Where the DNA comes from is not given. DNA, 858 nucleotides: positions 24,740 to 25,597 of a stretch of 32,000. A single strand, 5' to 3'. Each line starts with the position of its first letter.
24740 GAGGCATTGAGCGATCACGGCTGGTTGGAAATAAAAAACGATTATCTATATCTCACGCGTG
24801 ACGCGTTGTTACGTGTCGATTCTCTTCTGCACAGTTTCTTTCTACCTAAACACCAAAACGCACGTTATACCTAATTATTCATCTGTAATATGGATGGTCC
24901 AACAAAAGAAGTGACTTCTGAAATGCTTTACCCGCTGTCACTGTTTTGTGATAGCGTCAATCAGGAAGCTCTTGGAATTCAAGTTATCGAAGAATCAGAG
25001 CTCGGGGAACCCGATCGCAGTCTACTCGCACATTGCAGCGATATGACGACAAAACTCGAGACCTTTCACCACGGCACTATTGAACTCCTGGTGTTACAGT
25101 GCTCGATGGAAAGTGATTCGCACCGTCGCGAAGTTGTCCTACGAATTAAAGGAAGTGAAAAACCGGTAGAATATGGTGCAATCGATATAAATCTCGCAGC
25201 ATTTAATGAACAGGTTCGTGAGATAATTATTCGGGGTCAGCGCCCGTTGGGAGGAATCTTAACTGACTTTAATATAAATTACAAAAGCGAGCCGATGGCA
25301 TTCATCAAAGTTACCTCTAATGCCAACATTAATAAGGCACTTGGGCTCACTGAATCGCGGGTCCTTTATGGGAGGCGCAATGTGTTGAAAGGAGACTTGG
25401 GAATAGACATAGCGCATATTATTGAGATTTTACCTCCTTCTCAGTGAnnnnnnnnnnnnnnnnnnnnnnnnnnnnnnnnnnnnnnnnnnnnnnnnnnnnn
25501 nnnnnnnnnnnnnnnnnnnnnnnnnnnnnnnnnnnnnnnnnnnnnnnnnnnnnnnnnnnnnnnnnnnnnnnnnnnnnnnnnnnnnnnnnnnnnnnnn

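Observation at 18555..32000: Thirteen-gene operon for a carrier-protein-independent aromatic/acyl metabolite with a dedicated exporter: candidate undescribed pathway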

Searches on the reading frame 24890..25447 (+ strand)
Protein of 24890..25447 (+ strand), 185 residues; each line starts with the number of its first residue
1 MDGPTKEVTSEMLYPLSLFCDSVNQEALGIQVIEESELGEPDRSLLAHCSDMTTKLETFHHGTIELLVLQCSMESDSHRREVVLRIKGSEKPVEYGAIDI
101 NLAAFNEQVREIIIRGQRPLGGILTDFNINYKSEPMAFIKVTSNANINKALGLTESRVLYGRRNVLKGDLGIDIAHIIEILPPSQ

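Call 5: search_protein_families(library=pfam, proteins=[window:24890-25447:+], max_evalue=0.01)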
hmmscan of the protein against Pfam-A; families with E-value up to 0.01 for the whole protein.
window:24890-25447:+ (185 aa): 0 families

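Call 7: search_protein_families(library=ncbifam, proteins=[window:24890-25447:+], max_evalue=0.01)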
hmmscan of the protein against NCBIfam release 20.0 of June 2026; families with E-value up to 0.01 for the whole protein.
window:24890-25447:+ (185 aa): 0 families

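Call 13: find_homologous_proteins(query=window:24890-25447:+)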
Query window:24890-25447:+ (185 aa): 8 proteins with E <= 0.001 among 85 candidates.
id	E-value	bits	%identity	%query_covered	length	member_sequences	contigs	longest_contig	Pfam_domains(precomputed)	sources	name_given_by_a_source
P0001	1.5e-108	378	95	100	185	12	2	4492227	-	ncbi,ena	-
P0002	8.0e-100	350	88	100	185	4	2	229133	-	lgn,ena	-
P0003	9.3e-74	265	69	99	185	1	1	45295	-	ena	-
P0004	4.6e-63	230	61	99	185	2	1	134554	-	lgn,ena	-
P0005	1.8e-62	228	62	96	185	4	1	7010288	-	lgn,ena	-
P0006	1.7e-37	147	44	95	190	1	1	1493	-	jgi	jgi:chorismate-pyruvate lyase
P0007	1.4e-35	141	43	94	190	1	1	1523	-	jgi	-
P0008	2.7e-27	114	40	84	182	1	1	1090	-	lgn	-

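Call 14: find_encoding_contigs(protein=P0005, flank=10000, max_places=2)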
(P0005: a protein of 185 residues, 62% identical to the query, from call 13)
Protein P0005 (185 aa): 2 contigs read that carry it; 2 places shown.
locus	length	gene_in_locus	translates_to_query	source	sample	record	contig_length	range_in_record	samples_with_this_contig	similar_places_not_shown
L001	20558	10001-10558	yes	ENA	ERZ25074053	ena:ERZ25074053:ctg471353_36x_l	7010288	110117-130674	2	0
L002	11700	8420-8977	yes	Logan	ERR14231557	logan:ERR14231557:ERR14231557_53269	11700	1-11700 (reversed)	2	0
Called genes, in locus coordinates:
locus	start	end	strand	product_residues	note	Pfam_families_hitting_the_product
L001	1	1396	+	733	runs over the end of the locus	PF02129:Peptidase_S15 (weak), PF05448:AXE1 (weak), PF00561:Abhydrolase_1 (weak), PF20434:BD-FAE (weak), PF00326:Peptidase_S9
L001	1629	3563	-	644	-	PF00496:SBP_bac_5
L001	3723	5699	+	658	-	PF00326:Peptidase_S9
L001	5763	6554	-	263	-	PF05721:PhyH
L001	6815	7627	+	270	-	PF05721:PhyH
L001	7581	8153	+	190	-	-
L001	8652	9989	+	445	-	PF04055:Radical_SAM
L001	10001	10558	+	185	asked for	-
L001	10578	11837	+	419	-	PF00890:FAD_binding_2 (weak), PF01266:DAO (faint), PF01494:FAD_binding_3, PF03486:HI0933_like (faint), PF04820:Trp_halogenase, PF12831:FAD_oxidored (weak), PF13450:NAD_binding_8 (weak), PF04820:Trp_halogenase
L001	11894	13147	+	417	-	PF00501:AMP-binding, PF14535:AMP-binding_C_2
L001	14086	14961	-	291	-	PF05721:PhyH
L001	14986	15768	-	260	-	PF05721:PhyH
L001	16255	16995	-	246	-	PF23441:SDR (weak), PF00106:adh_short, PF08659:KR, PF13561:adh_short_C2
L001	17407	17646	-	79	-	PF13489:Methyltransf_23 (weak), PF13649:Methyltransf_25 (weak)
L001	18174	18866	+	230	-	PF12728:HTH_17, PF02861:Clp_N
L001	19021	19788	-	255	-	PF02353:CMAS (weak), PF00891:Methyltransf_2 (weak), PF13489:Methyltransf_23, PF05175:MTS, PF13847:Methyltransf_31, PF08241:Methyltransf_11, PF08242:Methyltransf_12, PF13649:Methyltransf_25, +1 more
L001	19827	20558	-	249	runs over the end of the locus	PF08241:Methyltransf_11, PF13649:Methyltransf_25 (weak)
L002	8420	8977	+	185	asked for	-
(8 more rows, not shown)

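Call 15: find_encoding_contigs(protein=P0001, flank=10000, max_places=2)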
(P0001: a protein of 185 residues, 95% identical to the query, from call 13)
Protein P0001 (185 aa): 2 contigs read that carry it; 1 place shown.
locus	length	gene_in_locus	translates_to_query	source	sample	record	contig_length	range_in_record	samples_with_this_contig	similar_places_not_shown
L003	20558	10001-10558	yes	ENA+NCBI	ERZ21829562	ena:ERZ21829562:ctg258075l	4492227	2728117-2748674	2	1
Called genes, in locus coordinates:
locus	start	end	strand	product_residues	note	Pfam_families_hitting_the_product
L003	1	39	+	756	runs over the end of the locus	PF13360:PQQ_2, PF01011:PQQ (faint), PF13570:Beta-prop_ACSF4 (faint), PF13360:PQQ_2 (weak)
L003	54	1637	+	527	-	PF01011:PQQ (faint), PF13570:Beta-prop_ACSF4, PF13360:PQQ_2 (weak)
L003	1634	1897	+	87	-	PF11755:DUF3311 (weak)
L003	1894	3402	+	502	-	PF00474:SSF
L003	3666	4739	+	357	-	PF00501:AMP-binding (faint)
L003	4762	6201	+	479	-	PF00171:Aldedh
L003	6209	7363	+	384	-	PF00465:Fe-ADH, PF13685:Fe-ADH_2, PF25137:ADH_Fe_C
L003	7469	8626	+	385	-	PF13360:PQQ_2, PF13570:Beta-prop_ACSF4, PF23414:Beta-prop_EML_2 (faint), PF25171:Beta-prop_WDR36-Utp21_1st (faint), PF01011:PQQ (weak), PF25292:Beta-prop_CGLA (weak), PF13570:Beta-prop_ACSF4, PF13360:PQQ_2, +4 more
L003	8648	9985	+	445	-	PF04055:Radical_SAM, PF06969:HemN_C (weak)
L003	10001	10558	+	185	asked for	-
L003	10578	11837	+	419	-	PF00890:FAD_binding_2 (weak), PF01266:DAO (weak), PF01494:FAD_binding_3, PF03486:HI0933_like (weak), PF04820:Trp_halogenase, PF07992:Pyr_redox_2 (weak), PF12831:FAD_oxidored, PF04820:Trp_halogenase, +1 more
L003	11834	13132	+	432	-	PF13579:Glyco_trans_4_4 (weak), PF13439:Glyco_transf_4, PF20706:GT4-conflict, PF00534:Glycos_transf_1, PF13692:Glyco_trans_1_4, PF13524:Glyco_trans_1_2 (weak)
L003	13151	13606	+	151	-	PF13279:4HBT_2, PF03061:4HBT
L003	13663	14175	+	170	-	-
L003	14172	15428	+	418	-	PF00501:AMP-binding, PF14535:AMP-binding_C_2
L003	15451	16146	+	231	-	PF00005:ABC_tran, PF02463:SMC_N (weak)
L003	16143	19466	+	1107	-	PF12704:MacB_PCD, PF02687:FtsX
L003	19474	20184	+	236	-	-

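Call 17: search_protein_families(library=pfam, proteins=[window:24890-25447:+], max_evalue=10)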
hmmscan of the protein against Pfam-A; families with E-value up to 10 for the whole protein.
window:24890-25447:+ (185 aa): 1 family
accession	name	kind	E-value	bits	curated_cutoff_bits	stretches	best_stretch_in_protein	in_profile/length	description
PF04345.18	Chor_lyase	-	0.034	14.2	23.6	1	72-166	64-144/168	Chorismate lyase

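Call 19: find_related_loci(query=A1, collection=genome_contigs, flank=10000)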
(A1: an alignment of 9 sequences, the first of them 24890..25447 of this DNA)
Query A1 (185 aa) in genome_contigs; peptide patterns used: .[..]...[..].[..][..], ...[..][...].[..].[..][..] (x = any residue, [..] = any of these).
442 stretches matched a pattern; 389 encode a relative of the query (tblastn E <= 1e-3); the best 80 are kept; 80 distinct loci.
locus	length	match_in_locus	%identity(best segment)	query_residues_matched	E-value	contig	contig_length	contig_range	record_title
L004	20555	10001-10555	95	1-185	2e-116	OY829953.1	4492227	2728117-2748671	MAG: Opitutales bacterium isolate cf0dc631-26ae-4be7-9546-4b6096dd6533 genome assembly, chromosome: 1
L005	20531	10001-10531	63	9-185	3e-69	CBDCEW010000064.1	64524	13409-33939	MAG: Candidatus Moanabacter sp. isolate da350617-a446-4d72-9f77-033765304eae genome assembly, contig: contig_64, whole g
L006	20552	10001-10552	61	1-184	1e-69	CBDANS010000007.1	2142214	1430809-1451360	MAG: Opitutales bacterium isolate 041eddd8-ac7a-4d64-b7d6-f8729859a465 genome assembly, contig: contig_7, whole genome s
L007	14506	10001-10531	45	7-183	5e-47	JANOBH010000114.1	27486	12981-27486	MAG: Chthoniobacter sp. isolate VAR_18_metabat_17 VAR_18_k141_3411120, whole genome shotgun sequence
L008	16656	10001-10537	42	5-183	2e-46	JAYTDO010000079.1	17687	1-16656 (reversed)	MAG: Chthoniobacteraceae bacterium isolate GFS_1749 GFS_1749_78, whole genome shotgun sequence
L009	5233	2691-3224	48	8-184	3e-46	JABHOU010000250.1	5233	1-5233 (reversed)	MAG: Opitutia bacterium isolate SI037S4_bin39 k141_641618, whole genome shotgun sequence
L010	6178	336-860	44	9-183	3e-46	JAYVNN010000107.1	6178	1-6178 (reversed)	MAG: Chthoniobacter sp. isolate GL65_DN_metabat_42_sub GL65_DN_metabat_42_sub_106, whole genome shotgun sequence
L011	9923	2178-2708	44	7-183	6e-45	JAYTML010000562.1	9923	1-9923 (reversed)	MAG: Chthoniobacter sp. isolate GFS_3651 GFS_3651_561, whole genome shotgun sequence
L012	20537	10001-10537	44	5-183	9e-46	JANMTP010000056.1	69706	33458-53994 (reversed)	MAG: Chthoniobacter sp. isolate SOY_29_metabat_151 SOY_29_k141_577669, whole genome shotgun sequence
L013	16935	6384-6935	41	2-185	1e-45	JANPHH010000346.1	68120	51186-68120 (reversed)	MAG: Chthoniobacter sp. isolate VAR_69_metabat_164 VAR_69_k141_3913580, whole genome shotgun sequence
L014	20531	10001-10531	43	9-185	7e-46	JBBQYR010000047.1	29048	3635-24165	MAG: Chthoniobacterales bacterium isolate Co_metawrap_2172 Cmw_2172_k141_9508678_length_29048_cov_10.0354, whole genome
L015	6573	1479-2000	44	10-183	2e-44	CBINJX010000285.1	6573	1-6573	MAG TPA_asm: uncultured Verrucomicrobiales bacterium isolate SRR16817047_binner12_Refined_46 genome assembly, contig: ER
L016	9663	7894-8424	44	7-183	4e-44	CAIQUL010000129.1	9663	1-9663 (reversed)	MAG: uncultured Chthoniobacter sp. isolate UppL5_bin-0905 genome assembly, contig: bin-0905:129/348, whole genome shotgu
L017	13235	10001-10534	47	8-184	4e-44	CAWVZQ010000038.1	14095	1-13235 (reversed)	MAG TPA_asm: uncultured Opitutales bacterium isolate ERR3589563_concoct_19 genome assembly, contig: ERZ7462600.3747, who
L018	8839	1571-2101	43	7-183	1e-43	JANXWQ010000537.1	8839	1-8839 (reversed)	MAG: Chthoniobacter sp. isolate GL140_2_metabat_198_sub GL140_2_k141_1698793, whole genome shotgun sequence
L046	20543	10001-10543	41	3-183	7e-41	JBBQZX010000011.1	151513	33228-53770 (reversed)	MAG: Chthoniobacterales bacterium isolate Co_metawrap_2259 Cmw_2259_k141_22819510_length_151513_cov_15.9174, whole genom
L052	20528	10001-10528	43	9-184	2e-40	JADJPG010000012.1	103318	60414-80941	MAG: Verrucomicrobia bacterium isolate Fred_18-Q3-R57-64_BATAC.349 tig00014958-10-1028770, whole genome shotgun sequence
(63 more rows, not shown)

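Call 21: predict_structure(alignment_id=A1)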
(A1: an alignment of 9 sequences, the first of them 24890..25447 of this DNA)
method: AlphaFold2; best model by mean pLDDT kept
length: 185 residues; sequences in the alignment: 9
mean_pLDDT: 88.0   pTM: 0.85
mean pLDDT of the five models: 88.0, 87.1, 86.9, 86.7, 85.9
residues with pLDDT >= 90: 128; 70-90: 41; 50-70: 11; < 50: 5
segments of 3 or more residues with pLDDT < 50: 1-4
pLDDT, mean of each block of 10 residues (from residue 1): 57 82 58 92 94 92 93 94 93 95 95 90 91 93 88 92 93 95 83
secondary structure, 60 per line:
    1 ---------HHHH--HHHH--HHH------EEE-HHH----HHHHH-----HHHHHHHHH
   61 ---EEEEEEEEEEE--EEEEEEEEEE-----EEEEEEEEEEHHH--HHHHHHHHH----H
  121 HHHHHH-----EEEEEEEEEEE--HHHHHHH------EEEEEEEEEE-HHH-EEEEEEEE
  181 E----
elements in order: H10-13 H16-19 E31-33 H42-46 H52-60 E64-74 E77-86 E92-101 H107-115 H120-126 E132-142 H145-151 E158-167 E173-181

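Call 24: search_protein_families(library=pfam, proteins=[L046:729-1487:+, L046:1484-2914:+, L046:4049-4819:+, L046:11790-13208:+, L003:19474-20184:+, L003:1634-1897:+, L001:7581-8153:+], max_evalue=0.01)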
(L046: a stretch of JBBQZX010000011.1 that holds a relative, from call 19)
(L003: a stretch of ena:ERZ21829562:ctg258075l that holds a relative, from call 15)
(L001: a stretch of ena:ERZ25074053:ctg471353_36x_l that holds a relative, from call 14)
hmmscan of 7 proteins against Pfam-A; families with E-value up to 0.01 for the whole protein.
L046:729-1487:+ (252 aa): 0 families

L046:1484-2914:+ (476 aa): 2 families
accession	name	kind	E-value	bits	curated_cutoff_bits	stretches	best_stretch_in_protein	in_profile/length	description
PF02913.24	FAD-oxidase_C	-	1.5e-54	185.8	21.2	1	214-455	2-247/248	FAD linked oxidases, C-terminal domain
PF01565.28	FAD_binding_4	-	1.7e-44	151.3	26.4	1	38-177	1-139/139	FAD binding domain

L046:4049-4819:+ (256 aa): 1 family
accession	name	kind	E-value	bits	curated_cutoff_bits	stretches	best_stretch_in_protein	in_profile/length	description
PF00685.33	Sulfotransfer_1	-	1.5e-12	47.9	22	1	86-239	96-251/255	Sulfotransferase domain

L046:11790-13208:+ (472 aa): 3 families
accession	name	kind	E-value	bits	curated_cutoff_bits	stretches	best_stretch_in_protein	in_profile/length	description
PF13360.13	PQQ_2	-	1.1e-28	100.9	27.6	1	124-384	3-231/233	Outer membrane protein assembly factor BamB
PF01011.28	PQQ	-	6e-08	32.3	26.7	0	206-244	50-85/595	Glucose/ethanol/alcohol dehydrogenase, beta-propeller domain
PF13570.13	Beta-prop_ACSF4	-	2.2e-07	31.1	133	1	111-317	144-317/329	Beta-alanine-activating enzyme, beta-propeller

L003:19474-20184:+ (236 aa): 0 families

L003:1634-1897:+ (87 aa): 1 family
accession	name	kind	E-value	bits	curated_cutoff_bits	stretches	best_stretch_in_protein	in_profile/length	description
PF11755.13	DUF3311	-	1.2e-05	25.7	30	1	17-67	6-55/61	Protein of unknown function (DUF3311)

L001:7581-8153:+ (190 aa): 1 family
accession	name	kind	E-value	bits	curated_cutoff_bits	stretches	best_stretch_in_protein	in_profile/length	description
PF05721.19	PhyH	-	0.00021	22.1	22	1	29-128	1-104/213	Phytanoyl-CoA dioxygenase (PhyH)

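Call 25: fold_search(model_id=the predicted structure, library=pdb)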
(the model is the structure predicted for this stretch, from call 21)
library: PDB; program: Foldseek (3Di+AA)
matches with E <= 10: 1243; with E <= 0.001: 46
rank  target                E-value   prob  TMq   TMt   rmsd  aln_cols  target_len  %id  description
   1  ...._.                9.7e-08  1.00  0.67  0.76   2.6       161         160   20  Crystal structure of protein AF1396 from Archaeoglobus fulgidus, Pfam DUF98 (released 2006-11-21)
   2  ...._F                1.1e-07  1.00  0.66  0.76   2.3       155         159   20  Crystal structure of protein AF1396 from Archaeoglobus fulgidus, Pfam DUF98 (released 2006-11-21)
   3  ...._B                1.3e-06  1.00  0.65  0.78   2.4       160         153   19  Crystal structure of protein AF1396 from Archaeoglobus fulgidus, Pfam DUF98 (released 2006-11-21)
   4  2wv0_E                2.4e-05  1.00  0.54  0.44   5.7       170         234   12  Crystal structure of the GntR-HutC family member YvoA from Bacillus subtilis (released 2010-01-12)
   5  3cnv_A                2.7e-05  1.00  0.52  0.60   4.0       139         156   12  Crystal structure of the ligand-binding domain of a putative GntR-family transcriptional regulator from Bordetella bro (released 2008-04-29)
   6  4u0v_A                3.2e-05  1.00  0.56  0.44   4.1       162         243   12  Crystal structure of YvoA from Bacillus subtilis in complex with glucosamine-6-phosphate (released 2015-01-14)
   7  2wv0_H                3.4e-05  1.00  0.56  0.47  17.1       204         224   12  Crystal structure of the GntR-HutC family member YvoA from Bacillus subtilis (released 2010-01-12)
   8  3cnv_B                3.6e-05  1.00  0.49  0.56   4.4       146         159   12  Crystal structure of the ligand-binding domain of a putative GntR-family transcriptional regulator from Bordetella bro (released 2008-04-29)
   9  2wv0_F                4.5e-05  1.00  0.55  0.44   5.8       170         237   11  Crystal structure of the GntR-HutC family member YvoA from Bacillus subtilis (released 2010-01-12)
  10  4u0v_B                4.7e-05  1.00  0.54  0.42   4.2       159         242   11  Crystal structure of YvoA from Bacillus subtilis in complex with glucosamine-6-phosphate (released 2015-01-14)
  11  2wv0_A                5.0e-05  1.00  0.55  0.43   5.6       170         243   11  Crystal structure of the GntR-HutC family member YvoA from Bacillus subtilis (released 2010-01-12)
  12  2wv0_B                6.2e-05  1.00  0.54  0.43   5.6       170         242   10  Crystal structure of the GntR-HutC family member YvoA from Bacillus subtilis (released 2010-01-12)
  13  4zsi_B                6.9e-05  1.00  0.57  0.64   3.6       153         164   10  Crystal structure of the effector-binding domain of DasR (DasR-EBD) in complex with glucosamine-6-phosphate (released 2016-06-08)
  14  4zsi_A                6.9e-05  1.00  0.55  0.61   3.7       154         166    8  Crystal structure of the effector-binding domain of DasR (DasR-EBD) in complex with glucosamine-6-phosphate (released 2016-06-08)
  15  3cnv_D                7.7e-05  1.00  0.48  0.55   4.6       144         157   11  Crystal structure of the ligand-binding domain of a putative GntR-family transcriptional regulator from Bordetella bro (released 2008-04-29)
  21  1fw9                  1.9e-04  1.00  0.52  0.57   4.5       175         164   16  CHORISMATE LYASE WITH BOUND PRODUCT (released 2001-03-22)
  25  1g1b_A                2.6e-04  1.00  0.53  0.59   4.2       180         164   16  CHORISMATE LYASE (WILD-TYPE) WITH BOUND PRODUCT (released 2001-04-11)
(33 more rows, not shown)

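Call 28: search_solved_structures(query=A1, max_evalue=10, show_alignments=3)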
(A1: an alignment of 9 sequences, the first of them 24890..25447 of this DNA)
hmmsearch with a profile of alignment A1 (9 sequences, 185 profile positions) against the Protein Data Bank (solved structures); distinct sequences matched with E-value up to 10: 3.
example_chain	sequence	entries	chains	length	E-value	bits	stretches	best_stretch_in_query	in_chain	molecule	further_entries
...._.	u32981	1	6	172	0.095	15.1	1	97-182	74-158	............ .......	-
6khu_A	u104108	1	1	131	0.35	13.2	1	108-143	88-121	Diguanylate cyclase/phosphodiesterase-domain containing protein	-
3pwz_A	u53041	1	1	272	1.1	11.6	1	87-116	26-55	Shikimate dehydrogenase 3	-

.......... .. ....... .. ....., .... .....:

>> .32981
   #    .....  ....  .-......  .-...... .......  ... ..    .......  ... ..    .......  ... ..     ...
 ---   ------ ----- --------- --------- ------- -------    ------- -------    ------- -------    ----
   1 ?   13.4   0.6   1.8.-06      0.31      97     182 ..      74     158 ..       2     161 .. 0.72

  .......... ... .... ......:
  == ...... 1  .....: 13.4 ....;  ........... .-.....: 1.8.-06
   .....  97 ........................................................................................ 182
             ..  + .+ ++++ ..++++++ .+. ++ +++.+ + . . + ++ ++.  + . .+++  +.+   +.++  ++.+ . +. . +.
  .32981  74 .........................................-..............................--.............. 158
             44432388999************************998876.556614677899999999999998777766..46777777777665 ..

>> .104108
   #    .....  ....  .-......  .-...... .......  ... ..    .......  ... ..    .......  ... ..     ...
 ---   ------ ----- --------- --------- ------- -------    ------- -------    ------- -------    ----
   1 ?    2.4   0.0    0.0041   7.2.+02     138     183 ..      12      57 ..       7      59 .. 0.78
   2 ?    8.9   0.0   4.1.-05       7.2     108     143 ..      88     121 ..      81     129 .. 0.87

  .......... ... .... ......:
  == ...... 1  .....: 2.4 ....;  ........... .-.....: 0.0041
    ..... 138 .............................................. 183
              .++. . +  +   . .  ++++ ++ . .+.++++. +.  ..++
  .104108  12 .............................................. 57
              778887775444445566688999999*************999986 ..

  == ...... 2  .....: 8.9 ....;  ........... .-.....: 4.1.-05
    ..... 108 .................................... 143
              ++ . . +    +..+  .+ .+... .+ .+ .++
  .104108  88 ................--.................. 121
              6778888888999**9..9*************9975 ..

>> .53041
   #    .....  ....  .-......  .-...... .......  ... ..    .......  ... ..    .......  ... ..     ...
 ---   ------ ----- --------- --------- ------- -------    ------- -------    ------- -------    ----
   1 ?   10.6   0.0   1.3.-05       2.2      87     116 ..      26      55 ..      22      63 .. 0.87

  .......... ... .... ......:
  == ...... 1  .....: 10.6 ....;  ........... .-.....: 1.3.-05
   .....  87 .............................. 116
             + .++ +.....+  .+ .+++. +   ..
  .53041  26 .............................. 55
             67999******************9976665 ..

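Call 45: find_homologous_proteins(query=A2, max_evalue=0.001)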
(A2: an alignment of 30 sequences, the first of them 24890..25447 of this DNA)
Query A2 (30 sequences) (185 aa, profile of the alignment): 2726 proteins with E <= 0.001 among 4601 candidates; the best 120 are listed.
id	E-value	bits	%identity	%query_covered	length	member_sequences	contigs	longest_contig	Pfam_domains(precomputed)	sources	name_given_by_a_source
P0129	3.2e-74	266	43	98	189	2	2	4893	-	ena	-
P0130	1.3e-73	264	43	97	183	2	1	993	-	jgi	jgi:chorismate-pyruvate lyase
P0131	1.4e-73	264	43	98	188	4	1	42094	-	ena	-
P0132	1.7e-73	264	45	95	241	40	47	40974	-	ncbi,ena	-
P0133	3.1e-73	263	44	95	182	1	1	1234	-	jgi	jgi:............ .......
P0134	4.7e-73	262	40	98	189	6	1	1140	-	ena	-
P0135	4.8e-73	262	43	97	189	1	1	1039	-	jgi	jgi:chorismate-pyruvate lyase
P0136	5.9e-73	262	46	92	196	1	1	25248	-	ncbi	-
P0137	7.4e-73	262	46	92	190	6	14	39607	-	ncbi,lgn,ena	-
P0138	9.0e-73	261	44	96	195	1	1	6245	-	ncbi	-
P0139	1.0e-72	261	43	97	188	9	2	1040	-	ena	-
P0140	1.1e-72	261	44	97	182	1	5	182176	-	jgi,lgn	jgi:chorismate-pyruvate lyase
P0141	1.2e-72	261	43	92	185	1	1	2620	-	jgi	-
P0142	1.2e-72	261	43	92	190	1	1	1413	-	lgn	-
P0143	1.5e-72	261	43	95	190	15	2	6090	-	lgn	-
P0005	1.8e-70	254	62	96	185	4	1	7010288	-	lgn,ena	-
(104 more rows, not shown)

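Call 58: search_solved_structures(query=L046:1484-2914:+, max_evalue=1e-10)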
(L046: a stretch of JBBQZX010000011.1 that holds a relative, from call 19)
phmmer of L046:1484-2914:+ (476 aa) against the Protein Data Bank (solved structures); distinct sequences matched with E-value up to 1e-10: 33.
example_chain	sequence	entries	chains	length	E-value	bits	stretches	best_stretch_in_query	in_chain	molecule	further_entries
7qh2_C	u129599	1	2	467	2.8e-89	303.6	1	28-456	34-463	Lactate dehydrogenase (NAD(+),ferredoxin) subunit LctD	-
9qgz_A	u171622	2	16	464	2.3e-86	294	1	4-456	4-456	Glycolate oxidase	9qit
8jdc_A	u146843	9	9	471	9.8e-67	229.3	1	8-456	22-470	Probable D-lactate dehydrogenase, mitochondrial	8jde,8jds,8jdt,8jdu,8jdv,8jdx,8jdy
8jdb_A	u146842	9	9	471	1.9e-65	225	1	8-456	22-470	Probable D-lactate dehydrogenase, mitochondrial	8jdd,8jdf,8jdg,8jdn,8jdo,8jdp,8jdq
3pm9_A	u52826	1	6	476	1.2e-58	202.6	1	5-457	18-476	Putative oxidoreductase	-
6lpn_A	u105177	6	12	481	4.9e-58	200.6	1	16-456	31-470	D-2-hydroxyglutarate dehydrogenase, mitochondrial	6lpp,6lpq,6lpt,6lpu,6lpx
2uuu_A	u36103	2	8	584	7.2e-28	101.2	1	35-252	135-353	ALKYLDIHYDROXYACETONEPHOSPHATE SYNTHASE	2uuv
4bc7_A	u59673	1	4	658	1.7e-23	86.8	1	36-254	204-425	ALKYLDIHYDROXYACETONEPHOSPHATE SYNTHASE, PEROXISOMAL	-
4bby_A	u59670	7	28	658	1.7e-23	86.8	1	36-254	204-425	ALKYLDIHYDROXYACETONEPHOSPHATE SYNTHASE, PEROXISOMAL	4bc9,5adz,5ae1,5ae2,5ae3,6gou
4bca_A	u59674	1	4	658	1.7e-23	86.7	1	36-254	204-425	ALKYLDIHYDROXYACETONEPHOSPHATE SYNTHASE, PEROXISOMAL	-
8s7n_A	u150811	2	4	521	2.2e-18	69.9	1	7-220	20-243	Oxidoreductase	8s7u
8s7q_A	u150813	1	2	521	4e-18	69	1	7-220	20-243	Oxidoreductase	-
8s7w_A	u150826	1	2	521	5.4e-18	68.6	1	7-220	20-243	Oxidoreductase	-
7pbg_A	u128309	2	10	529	6.3e-18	68.4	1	39-227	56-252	FAD-binding oxidoreductase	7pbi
8s7r_A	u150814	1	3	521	9e-18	67.9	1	7-220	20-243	Oxidoreductase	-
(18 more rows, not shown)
